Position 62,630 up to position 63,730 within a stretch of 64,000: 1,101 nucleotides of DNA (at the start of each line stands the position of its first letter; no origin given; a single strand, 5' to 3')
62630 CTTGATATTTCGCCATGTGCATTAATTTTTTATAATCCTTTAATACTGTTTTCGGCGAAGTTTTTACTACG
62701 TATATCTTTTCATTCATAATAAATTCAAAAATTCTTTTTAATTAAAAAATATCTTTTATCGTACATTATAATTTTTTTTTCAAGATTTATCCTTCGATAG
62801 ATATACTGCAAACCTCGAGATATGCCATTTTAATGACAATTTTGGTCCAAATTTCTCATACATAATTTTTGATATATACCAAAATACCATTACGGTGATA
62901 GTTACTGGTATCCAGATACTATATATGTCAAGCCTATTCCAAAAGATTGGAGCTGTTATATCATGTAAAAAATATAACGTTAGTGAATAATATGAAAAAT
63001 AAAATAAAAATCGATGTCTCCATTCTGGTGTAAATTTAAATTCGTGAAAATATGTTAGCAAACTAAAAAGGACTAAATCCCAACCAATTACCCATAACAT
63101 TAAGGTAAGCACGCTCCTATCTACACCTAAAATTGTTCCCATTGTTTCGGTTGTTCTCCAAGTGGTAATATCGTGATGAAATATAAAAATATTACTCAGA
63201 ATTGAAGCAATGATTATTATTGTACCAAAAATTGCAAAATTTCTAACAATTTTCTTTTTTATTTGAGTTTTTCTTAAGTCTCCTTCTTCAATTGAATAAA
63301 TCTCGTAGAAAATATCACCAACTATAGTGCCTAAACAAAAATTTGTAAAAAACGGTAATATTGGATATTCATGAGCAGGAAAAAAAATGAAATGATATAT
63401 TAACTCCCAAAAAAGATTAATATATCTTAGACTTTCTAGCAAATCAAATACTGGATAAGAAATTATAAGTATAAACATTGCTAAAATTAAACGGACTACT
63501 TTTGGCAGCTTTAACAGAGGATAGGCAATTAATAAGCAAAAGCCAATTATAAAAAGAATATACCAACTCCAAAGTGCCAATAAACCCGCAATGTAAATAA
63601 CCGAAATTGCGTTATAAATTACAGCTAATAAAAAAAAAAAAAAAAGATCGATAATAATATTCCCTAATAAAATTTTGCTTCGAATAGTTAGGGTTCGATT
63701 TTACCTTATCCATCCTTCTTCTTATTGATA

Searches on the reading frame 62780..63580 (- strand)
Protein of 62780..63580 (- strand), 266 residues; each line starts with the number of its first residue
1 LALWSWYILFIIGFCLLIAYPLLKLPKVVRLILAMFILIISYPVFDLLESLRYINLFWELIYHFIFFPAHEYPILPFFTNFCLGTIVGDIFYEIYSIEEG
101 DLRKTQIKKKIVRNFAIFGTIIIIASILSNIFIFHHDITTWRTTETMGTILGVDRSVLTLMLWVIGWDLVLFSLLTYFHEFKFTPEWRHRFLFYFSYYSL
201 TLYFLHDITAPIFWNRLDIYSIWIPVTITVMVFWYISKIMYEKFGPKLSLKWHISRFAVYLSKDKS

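Call 37: search_protein_families(library=pfam, proteins=[window:62780-63580:-], max_evalue=0.0001)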
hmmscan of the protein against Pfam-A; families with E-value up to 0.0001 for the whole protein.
window:62780-63580:- (266 aa): 1 family
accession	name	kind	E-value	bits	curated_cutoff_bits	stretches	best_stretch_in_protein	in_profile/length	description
PF07786.18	HGSNAT_cat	-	7.2e-07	29.4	22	1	8-117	103-208/222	Heparan-alpha-glucosaminide N-acetyltransferase, catalytic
